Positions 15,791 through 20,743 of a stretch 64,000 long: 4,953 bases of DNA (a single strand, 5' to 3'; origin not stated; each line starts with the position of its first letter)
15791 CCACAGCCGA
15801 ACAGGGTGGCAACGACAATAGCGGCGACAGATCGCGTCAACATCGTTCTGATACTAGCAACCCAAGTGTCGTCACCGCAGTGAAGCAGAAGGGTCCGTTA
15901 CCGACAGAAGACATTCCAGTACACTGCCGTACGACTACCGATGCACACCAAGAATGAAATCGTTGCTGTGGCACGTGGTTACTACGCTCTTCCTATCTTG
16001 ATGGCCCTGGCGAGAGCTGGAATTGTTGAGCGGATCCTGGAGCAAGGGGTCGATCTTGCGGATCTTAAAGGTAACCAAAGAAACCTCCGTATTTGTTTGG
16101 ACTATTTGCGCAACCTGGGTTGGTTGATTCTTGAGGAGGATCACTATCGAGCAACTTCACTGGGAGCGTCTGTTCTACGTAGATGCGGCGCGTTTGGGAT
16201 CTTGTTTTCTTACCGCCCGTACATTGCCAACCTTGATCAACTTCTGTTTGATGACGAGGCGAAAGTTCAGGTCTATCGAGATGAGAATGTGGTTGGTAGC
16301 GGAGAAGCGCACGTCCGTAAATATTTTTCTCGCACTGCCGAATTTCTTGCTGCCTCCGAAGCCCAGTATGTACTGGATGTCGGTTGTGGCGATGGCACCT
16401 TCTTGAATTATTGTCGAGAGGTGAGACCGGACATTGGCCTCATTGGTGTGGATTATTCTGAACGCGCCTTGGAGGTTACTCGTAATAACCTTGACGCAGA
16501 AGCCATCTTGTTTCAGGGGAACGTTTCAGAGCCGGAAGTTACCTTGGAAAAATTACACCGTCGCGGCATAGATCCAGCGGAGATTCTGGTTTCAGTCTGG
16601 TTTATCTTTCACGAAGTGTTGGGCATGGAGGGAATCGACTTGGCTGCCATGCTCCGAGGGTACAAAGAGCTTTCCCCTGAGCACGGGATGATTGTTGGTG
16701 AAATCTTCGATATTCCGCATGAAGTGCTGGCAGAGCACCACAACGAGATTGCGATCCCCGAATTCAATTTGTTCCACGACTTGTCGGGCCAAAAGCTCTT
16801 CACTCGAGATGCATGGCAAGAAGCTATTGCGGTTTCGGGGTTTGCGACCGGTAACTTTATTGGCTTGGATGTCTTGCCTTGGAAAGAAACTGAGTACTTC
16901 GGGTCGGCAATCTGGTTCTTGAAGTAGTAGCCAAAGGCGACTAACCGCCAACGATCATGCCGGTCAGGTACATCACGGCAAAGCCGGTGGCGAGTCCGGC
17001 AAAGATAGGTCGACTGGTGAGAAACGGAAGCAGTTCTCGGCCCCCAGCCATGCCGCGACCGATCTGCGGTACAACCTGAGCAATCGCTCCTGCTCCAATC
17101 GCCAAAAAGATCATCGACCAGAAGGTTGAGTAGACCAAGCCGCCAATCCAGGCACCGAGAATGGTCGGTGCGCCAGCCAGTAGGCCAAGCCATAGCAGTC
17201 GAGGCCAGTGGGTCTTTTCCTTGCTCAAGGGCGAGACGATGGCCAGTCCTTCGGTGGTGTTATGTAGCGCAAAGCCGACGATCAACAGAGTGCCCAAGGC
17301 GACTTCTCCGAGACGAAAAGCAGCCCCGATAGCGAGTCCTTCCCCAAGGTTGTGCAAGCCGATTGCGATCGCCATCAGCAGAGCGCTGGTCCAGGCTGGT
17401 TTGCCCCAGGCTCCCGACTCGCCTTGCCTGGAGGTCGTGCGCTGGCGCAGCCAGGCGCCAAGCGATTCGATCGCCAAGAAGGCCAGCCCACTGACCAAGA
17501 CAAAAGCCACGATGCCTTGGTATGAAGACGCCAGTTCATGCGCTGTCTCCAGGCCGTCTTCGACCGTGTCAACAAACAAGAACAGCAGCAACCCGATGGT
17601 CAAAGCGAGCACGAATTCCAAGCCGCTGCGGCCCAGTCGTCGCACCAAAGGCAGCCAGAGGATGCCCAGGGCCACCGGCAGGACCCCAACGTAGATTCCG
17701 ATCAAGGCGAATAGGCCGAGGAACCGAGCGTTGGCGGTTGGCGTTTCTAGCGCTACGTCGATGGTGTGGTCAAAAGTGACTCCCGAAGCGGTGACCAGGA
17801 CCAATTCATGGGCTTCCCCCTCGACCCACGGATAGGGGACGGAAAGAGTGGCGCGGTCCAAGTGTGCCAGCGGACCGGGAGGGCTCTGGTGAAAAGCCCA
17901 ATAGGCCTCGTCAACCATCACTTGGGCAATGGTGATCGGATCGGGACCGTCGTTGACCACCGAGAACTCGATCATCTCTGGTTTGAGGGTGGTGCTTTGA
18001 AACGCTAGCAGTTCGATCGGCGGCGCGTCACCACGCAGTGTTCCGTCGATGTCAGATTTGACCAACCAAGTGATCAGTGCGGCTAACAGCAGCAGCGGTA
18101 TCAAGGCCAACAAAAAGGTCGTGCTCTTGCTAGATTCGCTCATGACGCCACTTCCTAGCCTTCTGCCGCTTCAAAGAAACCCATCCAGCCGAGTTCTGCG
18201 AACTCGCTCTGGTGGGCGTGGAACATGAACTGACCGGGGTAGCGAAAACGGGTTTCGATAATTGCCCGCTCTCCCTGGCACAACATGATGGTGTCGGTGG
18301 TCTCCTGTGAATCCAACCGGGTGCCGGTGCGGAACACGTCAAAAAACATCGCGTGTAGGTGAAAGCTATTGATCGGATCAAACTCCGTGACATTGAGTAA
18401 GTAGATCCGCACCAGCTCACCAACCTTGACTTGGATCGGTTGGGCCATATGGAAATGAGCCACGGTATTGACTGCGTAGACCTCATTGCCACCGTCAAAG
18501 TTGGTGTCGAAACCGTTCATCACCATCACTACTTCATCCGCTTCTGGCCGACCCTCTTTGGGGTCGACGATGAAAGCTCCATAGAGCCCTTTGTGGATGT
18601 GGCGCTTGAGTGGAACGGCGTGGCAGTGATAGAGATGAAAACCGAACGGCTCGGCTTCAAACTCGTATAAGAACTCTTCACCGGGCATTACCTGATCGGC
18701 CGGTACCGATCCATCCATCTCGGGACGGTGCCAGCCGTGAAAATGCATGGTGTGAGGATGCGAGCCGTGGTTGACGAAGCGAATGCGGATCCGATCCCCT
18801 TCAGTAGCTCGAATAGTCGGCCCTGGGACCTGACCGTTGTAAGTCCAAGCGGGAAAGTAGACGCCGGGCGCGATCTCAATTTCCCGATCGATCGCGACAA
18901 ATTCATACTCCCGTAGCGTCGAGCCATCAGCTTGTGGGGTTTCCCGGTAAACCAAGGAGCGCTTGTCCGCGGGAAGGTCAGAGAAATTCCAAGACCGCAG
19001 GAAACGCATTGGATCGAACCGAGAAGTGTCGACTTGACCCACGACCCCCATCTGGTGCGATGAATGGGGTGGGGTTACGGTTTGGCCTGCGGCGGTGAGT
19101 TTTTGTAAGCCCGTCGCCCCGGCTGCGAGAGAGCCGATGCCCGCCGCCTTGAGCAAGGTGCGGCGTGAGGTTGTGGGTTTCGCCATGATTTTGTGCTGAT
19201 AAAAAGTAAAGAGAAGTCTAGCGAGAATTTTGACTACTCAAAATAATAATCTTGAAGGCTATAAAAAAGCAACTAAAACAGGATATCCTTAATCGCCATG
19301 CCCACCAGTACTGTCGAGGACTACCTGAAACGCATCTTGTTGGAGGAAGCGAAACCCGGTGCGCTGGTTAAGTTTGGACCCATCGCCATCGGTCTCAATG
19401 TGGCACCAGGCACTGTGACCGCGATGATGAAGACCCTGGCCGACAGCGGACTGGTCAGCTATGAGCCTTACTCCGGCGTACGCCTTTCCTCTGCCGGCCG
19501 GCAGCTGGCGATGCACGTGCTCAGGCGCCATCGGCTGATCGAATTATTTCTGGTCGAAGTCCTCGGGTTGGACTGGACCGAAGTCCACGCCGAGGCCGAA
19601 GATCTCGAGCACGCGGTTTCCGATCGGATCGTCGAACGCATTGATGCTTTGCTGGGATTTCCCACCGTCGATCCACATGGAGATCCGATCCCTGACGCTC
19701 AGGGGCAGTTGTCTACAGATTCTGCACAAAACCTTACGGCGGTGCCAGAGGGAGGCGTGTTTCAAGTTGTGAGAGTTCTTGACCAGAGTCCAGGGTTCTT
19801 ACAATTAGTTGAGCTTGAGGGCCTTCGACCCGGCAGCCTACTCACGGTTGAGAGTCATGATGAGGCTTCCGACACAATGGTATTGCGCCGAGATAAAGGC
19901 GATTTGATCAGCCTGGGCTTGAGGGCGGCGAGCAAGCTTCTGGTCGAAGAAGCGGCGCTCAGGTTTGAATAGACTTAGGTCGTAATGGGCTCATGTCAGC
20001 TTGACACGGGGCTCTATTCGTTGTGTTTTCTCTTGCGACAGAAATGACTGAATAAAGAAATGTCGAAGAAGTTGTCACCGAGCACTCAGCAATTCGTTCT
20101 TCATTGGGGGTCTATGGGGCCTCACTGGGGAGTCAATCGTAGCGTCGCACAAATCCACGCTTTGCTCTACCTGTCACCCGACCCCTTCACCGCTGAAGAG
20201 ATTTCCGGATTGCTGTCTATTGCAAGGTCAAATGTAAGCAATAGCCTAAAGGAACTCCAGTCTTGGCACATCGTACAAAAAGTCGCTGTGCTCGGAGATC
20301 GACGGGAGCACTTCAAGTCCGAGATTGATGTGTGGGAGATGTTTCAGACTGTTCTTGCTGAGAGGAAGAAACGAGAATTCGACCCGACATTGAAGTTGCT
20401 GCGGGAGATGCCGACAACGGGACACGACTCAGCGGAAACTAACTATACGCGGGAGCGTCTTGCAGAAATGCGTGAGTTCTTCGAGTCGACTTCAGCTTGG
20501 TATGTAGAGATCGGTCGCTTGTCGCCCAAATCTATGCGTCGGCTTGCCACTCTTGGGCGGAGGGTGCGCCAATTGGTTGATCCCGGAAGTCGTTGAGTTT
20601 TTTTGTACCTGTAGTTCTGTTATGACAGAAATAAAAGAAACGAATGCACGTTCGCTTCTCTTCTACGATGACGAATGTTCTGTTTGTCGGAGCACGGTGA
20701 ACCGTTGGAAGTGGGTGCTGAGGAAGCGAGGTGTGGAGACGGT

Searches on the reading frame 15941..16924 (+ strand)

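Call 57: search_protein_families(library=pfam, proteins=[window:15941-16924:+], max_evalue=0.00001)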
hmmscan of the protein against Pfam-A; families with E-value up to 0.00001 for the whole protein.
window:15941-16924:+ (328 aa): 6 families
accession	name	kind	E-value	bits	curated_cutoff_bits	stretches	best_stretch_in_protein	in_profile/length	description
PF23525.1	Methyltransf_36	-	7.1e-21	75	27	1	110-218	3-133/268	AprA MT2-like domain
PF23589.2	WH_AprA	-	2.4e-11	44.5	27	1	13-105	2-94/94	AprA winged helix domain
PF13847.12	Methyltransf_31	-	4e-08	33.5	27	1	141-185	4-49/145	Methyltransferase domain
PF08242.18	Methyltransf_12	-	4.2e-07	31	30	1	145-205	1-61/98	Methyltransferase domain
PF13489.12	Methyltransf_23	-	6.6e-07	29.6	27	1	127-182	8-61/164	Methyltransferase domain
PF13649.12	Methyltransf_25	-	9.4e-07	29.9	27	1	144-195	1-55/97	Methyltransferase domain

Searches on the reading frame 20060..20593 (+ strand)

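Call 19: search_protein_families(library=pfam, proteins=[window:20060-20593:+], max_evalue=0.01)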
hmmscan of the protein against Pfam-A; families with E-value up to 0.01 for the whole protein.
window:20060-20593:+ (178 aa): 6 families
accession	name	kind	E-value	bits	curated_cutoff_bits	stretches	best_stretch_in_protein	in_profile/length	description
PF12802.13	MarR_2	-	5.6e-06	26.9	27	1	24-83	2-61/61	MarR family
PF05149.17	Flagellar_rod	-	0.0011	18.9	23.4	1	117-171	144-197/287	Paraflagellar rod protein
PF13545.12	HTH_Crp_2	-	0.0015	18.9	27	0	42-73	22-53/70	Crp-like helix-turn-helix domain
PF12840.13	HTH_20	-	0.0038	17.6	27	0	35-67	10-43/51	Helix-turn-helix domain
PF08279.18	HTH_11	-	0.0062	16.8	25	0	31-70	4-43/55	HTH domain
PF04079.22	SMC_ScpB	-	0.0087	16.1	27.4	0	30-68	1-39/160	Segregation and condensation complex subunit ScpB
